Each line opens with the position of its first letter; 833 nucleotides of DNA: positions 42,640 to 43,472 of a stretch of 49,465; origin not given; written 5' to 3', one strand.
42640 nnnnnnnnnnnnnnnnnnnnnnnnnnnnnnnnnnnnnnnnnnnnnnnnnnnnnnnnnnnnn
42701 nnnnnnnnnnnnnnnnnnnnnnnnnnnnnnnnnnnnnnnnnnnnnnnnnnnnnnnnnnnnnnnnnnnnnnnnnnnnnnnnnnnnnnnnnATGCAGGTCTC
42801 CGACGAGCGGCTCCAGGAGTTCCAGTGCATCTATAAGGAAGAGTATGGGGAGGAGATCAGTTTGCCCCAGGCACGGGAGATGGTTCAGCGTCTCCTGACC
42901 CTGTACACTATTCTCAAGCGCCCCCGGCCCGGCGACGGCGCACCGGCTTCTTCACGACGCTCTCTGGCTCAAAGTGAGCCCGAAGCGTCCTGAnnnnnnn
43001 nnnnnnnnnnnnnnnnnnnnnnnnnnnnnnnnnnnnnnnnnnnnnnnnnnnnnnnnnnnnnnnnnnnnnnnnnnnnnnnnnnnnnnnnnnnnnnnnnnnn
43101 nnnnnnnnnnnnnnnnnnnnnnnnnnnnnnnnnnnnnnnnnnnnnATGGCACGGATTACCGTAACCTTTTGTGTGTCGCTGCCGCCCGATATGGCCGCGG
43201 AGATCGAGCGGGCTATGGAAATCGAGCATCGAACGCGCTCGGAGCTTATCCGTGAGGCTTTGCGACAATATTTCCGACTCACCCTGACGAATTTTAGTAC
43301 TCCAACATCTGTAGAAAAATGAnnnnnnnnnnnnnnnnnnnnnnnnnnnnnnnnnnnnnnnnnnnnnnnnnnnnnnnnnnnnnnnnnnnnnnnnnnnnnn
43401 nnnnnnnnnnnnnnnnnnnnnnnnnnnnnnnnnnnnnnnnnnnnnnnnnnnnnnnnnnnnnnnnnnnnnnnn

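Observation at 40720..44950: tRNA-Gln-adjacent accessory block made of repeating [RHH >][< unknown gene][small ORF >] units, with no recognisable recombinase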

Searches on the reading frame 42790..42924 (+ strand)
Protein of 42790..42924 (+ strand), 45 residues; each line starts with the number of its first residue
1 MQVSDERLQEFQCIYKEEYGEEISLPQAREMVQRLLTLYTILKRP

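Call 41: find_related_loci(query=A5, collection=metagenome_contigs, flank=6000)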
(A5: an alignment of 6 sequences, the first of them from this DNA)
Query A5 (45 aa) in metagenome_contigs; peptide patterns used: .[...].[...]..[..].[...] (x = any residue, [..] = any of these).
131 stretches matched a pattern; 6 encode a relative of the query (tblastn E <= 1e-3); 6 distinct loci.
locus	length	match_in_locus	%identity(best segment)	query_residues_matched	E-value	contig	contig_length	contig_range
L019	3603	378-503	40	1-42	1e-7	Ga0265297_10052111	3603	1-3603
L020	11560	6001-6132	39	1-44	2e-7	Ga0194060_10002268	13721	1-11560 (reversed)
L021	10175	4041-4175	33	1-45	5e-7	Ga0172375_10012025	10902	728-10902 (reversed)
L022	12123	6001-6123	37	2-42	2e-6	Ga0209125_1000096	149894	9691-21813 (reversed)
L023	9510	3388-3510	39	2-42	2e-6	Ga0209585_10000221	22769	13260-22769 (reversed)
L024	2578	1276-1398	37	2-42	1e-5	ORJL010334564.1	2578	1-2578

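Call 80: search_protein_families(library=pfam, max_evalue=0.01, proteins=[L022:6218-7849:+, L021:5212-6885:+, L019:511-2853:+, L020:6984-9407:+])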
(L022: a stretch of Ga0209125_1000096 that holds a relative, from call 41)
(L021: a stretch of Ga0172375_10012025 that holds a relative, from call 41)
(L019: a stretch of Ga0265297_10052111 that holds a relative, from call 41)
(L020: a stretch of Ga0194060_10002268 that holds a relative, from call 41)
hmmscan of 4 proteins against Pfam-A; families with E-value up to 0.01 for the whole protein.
L022:6218-7849:+ (543 aa): 3 families
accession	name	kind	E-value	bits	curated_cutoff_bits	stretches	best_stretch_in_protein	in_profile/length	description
PF00239.26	Resolvase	-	4.8e-19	69.3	23.3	1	25-168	2-143/145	Resolvase, N terminal domain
PF07508.19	Recombinase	-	3.8e-08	34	21.1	1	199-289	3-101/102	Recombinase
PF25078.1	DUF7801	-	0.006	17.2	33.2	0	414-490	55-130/155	Domain of unknown function (DUF7801)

L021:5212-6885:+ (557 aa): 3 families
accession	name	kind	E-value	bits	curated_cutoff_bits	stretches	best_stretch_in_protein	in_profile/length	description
PF00239.26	Resolvase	-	5.9e-21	75.5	23.3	1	24-167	2-143/145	Resolvase, N terminal domain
PF07508.19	Recombinase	-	2.1e-14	54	21.1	1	198-280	5-96/102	Recombinase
PF13408.12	Zn_ribbon_recom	-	7.8e-11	42.6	25.3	1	298-357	2-55/58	Recombinase zinc beta ribbon domain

L019:511-2853:+ (780 aa): 4 families
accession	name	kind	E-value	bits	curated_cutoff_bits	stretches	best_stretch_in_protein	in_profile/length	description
PF13166.12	AAA_13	-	4.1e-127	426.2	36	1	28-757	5-709/713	AAA domain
PF02463.25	SMC_N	-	0.00071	19.5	40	1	215-617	85-203/220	RecF/RecN/SMC N terminal domain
PF13304.12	AAA_21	-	0.0017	18.9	27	0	434-613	166-300/304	AAA domain, putative AbiEii toxin, Type IV TA system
PF00005.33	ABC_tran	-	0.0038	18.3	25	1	43-168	15-124/137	ABC transporter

L020:6984-9407:+ (807 aa): 3 families
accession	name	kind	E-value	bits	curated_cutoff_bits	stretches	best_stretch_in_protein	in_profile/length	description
PF22763.1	NrS1-1_pol-like_HBD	-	1.9e-14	53.7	27.9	1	243-297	2-58/64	NrS-1 polymerase HBD domain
PF22448.1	RepB_primase_C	-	0.00011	22.4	26.1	1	241-293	2-54/54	RepB DNA-primase C-terminal helical domain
PF20720.3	nSTAND3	-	0.0023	18.1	27.2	1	489-544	17-73/155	Novel STAND NTPase 3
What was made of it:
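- One distant small-ORF relative precedes an AAA_13 ATPase gene (call 80).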

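Call 93: find_related_loci(query=A5, collection=viral_contigs, flank=5000)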
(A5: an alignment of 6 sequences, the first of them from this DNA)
Query A5 (45 aa) in viral_contigs; peptide patterns used: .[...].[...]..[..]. (x = any residue, [..] = any of these).
82 stretches matched a pattern, but none encodes a relative of the query by tblastn (E <= 1e-3).

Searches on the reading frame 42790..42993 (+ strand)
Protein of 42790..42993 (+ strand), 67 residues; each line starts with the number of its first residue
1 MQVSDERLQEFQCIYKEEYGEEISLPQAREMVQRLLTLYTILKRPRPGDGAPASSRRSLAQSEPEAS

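Call 6: search_protein_families(library=pfam, max_evalue=1, proteins=[window:42790-42993:+])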
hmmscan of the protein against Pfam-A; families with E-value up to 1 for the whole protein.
window:42790-42993:+ (67 aa): 0 families

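Call 11: search_protein_families(library=padloc, max_evalue=1, proteins=[window:42790-42993:+])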
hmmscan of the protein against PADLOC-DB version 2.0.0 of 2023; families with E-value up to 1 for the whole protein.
window:42790-42993:+ (67 aa): 0 families

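Call 12: search_protein_families(library=phrogs, max_evalue=1, proteins=[window:42790-42993:+])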
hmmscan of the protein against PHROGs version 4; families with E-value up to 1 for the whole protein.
window:42790-42993:+ (67 aa): 0 families

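Call 13: find_encoding_contigs(protein=window:42790-42993:+, flank=10000, max_places=10)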
Protein window:42790-42993:+ (67 aa): 9 contigs read that carry it; 8 places shown.
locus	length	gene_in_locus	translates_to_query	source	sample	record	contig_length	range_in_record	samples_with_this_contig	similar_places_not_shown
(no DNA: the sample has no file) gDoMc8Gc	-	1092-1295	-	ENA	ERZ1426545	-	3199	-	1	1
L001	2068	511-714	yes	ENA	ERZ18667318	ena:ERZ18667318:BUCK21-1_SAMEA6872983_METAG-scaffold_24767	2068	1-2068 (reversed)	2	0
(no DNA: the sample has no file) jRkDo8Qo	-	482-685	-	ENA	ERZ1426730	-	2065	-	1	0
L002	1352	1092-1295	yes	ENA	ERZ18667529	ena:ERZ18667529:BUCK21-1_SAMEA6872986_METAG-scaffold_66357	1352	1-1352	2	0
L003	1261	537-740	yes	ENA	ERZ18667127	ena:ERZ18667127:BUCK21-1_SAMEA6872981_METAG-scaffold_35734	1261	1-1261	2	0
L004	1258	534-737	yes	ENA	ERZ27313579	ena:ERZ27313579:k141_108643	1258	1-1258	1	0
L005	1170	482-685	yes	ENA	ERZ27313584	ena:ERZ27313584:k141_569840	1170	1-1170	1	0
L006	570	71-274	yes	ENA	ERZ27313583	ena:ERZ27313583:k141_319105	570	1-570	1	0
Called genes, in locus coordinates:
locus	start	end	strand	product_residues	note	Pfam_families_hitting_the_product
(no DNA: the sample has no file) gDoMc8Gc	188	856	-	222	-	-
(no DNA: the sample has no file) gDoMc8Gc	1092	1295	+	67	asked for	-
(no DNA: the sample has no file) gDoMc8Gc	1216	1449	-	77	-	-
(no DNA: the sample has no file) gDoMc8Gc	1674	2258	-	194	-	-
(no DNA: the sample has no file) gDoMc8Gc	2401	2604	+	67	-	-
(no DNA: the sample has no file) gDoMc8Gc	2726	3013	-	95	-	-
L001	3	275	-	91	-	?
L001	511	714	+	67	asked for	-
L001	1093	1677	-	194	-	-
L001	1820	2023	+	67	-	-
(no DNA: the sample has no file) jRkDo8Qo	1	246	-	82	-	?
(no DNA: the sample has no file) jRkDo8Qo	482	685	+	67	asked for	-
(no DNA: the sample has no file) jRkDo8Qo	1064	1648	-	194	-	-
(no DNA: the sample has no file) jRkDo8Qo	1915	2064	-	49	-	?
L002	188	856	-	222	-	-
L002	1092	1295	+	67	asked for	-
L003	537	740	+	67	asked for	-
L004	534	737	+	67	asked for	-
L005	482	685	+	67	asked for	-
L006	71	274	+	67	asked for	-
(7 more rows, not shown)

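Call 15: find_homologous_proteins(query=window:42790-42993:+, max_evalue=0.01)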
Query window:42790-42993:+ (67 aa): 5 proteins with E <= 0.01 among 5 candidates.
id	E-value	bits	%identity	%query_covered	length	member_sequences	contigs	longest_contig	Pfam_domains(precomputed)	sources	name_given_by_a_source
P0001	1.9e-35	136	100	100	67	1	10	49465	-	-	-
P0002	1.2e-24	102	82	100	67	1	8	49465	-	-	-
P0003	3.1e-22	95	78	100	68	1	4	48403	-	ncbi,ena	-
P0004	1.5e-15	74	84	67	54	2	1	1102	-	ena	-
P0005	3.3e-14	70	80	67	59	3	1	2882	-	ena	-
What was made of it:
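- Only 5 close homologs exist among 5.8 billion proteins (call 15).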

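Call 16: find_encoding_contigs(protein=P0003, flank=10000, max_places=6)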
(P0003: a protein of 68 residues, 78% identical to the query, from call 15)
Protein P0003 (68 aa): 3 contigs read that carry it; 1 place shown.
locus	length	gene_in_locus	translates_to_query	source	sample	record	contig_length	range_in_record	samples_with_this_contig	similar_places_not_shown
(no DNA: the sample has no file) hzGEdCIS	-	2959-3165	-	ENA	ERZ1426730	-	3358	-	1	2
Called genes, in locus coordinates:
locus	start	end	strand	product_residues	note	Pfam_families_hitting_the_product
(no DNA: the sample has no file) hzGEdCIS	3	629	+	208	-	?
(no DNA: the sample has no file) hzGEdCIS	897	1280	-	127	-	PF02452:PemK_toxin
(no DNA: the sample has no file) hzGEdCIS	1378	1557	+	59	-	-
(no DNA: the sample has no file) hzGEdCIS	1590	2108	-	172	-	-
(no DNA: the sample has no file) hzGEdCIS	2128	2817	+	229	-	PF01936:NYN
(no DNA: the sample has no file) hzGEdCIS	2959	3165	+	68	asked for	-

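Call 17: find_encoding_contigs(protein=P0005, flank=10000, max_places=4)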
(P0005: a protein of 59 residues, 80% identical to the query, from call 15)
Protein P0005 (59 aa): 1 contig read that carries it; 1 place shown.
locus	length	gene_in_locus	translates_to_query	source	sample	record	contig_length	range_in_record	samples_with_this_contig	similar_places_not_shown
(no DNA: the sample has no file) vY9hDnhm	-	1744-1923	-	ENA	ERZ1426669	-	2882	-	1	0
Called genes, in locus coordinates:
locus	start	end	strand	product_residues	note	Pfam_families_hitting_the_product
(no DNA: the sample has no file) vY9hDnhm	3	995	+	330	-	?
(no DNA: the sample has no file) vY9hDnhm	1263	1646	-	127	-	PF02452:PemK_toxin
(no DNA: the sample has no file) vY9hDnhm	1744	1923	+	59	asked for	-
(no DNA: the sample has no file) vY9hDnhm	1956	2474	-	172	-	-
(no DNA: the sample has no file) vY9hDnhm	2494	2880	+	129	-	?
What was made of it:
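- In a sister contig, small-ORF homologs flank a PemK toxin gene and a NYN nuclease gene (calls 16, 17).
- Tried and rejected: No DNA was available (calls 16, 17).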

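Call 20: find_related_loci(query=A2, collection=genome_contigs, flank=10000)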
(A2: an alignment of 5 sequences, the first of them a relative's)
Query A2 (67 aa) in genome_contigs; peptide patterns used: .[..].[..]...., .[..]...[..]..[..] (x = any residue, [..] = any of these).
78 stretches matched a pattern; 1 encode a relative of the query (tblastn E <= 1e-3); 1 distinct loci.
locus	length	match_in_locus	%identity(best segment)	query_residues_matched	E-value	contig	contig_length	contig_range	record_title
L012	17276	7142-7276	36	2-46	5e-6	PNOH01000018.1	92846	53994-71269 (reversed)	MAG: Odoribacter sp. isolate SW.3.41 SW_1000120_92846, whole genome shotgun sequence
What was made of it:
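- Tried and rejected: The window's own species is not in that collection (call 20).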

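Call 43: search_protein_families(library=ncbifam, max_evalue=1, proteins=[window:42790-42993:+])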
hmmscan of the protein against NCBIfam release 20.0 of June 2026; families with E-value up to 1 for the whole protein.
window:42790-42993:+ (67 aa): 0 families

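Call 67: find_encoding_contigs(protein=P0004, flank=5000, max_places=5)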
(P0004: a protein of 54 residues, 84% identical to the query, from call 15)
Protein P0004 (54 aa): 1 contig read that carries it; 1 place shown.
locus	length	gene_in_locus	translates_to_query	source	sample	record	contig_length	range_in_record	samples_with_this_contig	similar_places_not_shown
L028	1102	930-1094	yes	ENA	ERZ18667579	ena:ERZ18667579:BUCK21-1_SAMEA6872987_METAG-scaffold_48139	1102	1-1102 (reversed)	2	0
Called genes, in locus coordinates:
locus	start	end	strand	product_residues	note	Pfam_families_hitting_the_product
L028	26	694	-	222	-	-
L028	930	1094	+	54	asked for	-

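Call 68: find_encoding_contigs(protein=P0002, flank=5000, max_places=10)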
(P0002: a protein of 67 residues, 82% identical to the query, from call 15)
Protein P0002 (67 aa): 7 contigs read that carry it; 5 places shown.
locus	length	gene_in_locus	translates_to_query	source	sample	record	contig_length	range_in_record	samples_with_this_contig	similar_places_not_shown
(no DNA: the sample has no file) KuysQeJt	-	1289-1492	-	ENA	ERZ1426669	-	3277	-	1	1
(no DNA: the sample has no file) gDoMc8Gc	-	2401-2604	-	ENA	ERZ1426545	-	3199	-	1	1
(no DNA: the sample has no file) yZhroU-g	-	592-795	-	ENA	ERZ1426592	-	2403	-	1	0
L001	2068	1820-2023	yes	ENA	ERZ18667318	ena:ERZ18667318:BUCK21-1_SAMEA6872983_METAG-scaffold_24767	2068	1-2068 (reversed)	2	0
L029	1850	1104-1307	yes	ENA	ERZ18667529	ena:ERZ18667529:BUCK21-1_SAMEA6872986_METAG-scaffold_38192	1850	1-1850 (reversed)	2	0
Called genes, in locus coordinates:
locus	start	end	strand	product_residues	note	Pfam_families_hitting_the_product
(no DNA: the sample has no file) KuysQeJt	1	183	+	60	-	?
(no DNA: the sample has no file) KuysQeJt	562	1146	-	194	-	-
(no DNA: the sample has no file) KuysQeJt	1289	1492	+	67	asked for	-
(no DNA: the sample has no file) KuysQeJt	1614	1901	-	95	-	-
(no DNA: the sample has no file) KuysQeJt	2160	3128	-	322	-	PF09587:PGA_cap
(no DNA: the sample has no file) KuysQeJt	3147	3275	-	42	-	?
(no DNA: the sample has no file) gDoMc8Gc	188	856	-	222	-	-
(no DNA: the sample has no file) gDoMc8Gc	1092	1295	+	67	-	-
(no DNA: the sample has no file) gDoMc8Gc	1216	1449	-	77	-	-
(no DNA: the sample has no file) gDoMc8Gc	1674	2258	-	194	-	-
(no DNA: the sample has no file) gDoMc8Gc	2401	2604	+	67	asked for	-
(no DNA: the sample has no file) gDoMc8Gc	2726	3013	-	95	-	-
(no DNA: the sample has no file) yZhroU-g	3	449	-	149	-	?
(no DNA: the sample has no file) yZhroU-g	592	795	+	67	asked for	-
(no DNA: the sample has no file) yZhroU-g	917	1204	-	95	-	-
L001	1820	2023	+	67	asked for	-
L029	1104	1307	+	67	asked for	-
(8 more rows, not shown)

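Call 80: search_protein_families(library=pfam, max_evalue=0.01, proteins=[L012:7359-9044:+, L012:6478-7014:-])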
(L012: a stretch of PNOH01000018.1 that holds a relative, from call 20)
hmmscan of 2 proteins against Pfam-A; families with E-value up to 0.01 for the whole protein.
L012:7359-9044:+ (561 aa): 3 families
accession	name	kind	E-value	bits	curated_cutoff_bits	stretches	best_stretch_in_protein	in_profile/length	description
PF00239.26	Resolvase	-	1.3e-17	64.7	23.3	1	25-168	2-143/145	Resolvase, N terminal domain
PF07508.19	Recombinase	-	5.8e-09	36.6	21.1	1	202-288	6-100/102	Recombinase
PF13408.12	Zn_ribbon_recom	-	0.0062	17.3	25.3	0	303-389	1-56/58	Recombinase zinc beta ribbon domain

L012:6478-7014:- (178 aa): 1 family
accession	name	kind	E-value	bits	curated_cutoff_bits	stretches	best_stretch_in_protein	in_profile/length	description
PF04492.19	Phage_rep_O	-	4.6e-09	37.1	28.7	1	3-85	6-82/95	Bacteriophage replication protein O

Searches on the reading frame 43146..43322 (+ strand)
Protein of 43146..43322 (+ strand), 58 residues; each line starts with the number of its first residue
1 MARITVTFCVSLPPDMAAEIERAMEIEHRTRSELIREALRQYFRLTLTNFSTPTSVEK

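Call 6: search_protein_families(library=pfam, max_evalue=1, proteins=[window:43146-43322:+])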
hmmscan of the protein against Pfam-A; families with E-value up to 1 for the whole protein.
window:43146-43322:+ (58 aa): 3 families
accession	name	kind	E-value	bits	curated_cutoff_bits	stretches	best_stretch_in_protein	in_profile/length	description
PF01402.27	RHH_1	-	9.2e-09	35.4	20.5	1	10-42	4-36/39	Ribbon-helix-helix protein, copG family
PF09957.15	VapB_antitoxin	-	0.032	14.6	23.4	1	20-42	12-35/47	Bacterial antitoxin of type II TA system, VapB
PF11479.13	Suppressor_P21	-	0.13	12.9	26.9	1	17-55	13-51/80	RNA silencing suppressor P21 C-terminal domain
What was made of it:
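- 43146..43322 (+): RHH2, a paralog of RHH1. Pfam RHH_1 9.2e-9 (call 6).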

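Call 11: search_protein_families(library=padloc, max_evalue=1, proteins=[window:43146-43322:+])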
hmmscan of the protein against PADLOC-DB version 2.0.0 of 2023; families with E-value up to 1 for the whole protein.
window:43146-43322:+ (58 aa): 0 families

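Call 12: search_protein_families(library=phrogs, max_evalue=1, proteins=[window:43146-43322:+])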
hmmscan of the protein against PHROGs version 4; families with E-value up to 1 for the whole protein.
window:43146-43322:+ (58 aa): 7 families
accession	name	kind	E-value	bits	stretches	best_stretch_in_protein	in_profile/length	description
phrog_7325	-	transcription regulation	6.5e-06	27.3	1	8-44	59-95/151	CopG-like transcriptional repressor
phrog_15666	-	unknown function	2e-05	25.8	1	8-43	5-40/81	-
phrog_876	-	transcription regulation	0.008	16.7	1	6-47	68-109/239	transcriptional repressor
phrog_22338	-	unknown function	0.01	16.9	1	5-44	55-94/207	-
phrog_497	-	moron, auxiliary metabolic gene and host takeover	0.048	14.1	1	4-51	101-149/342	toxin-antitoxin system HicB-like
phrog_4003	-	DNA, RNA and nucleotide metabolism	0.049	14.6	1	5-44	26-66/72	DNA binding protein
phrog_26359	-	unknown function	0.23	12.4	1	9-43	59-93/189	-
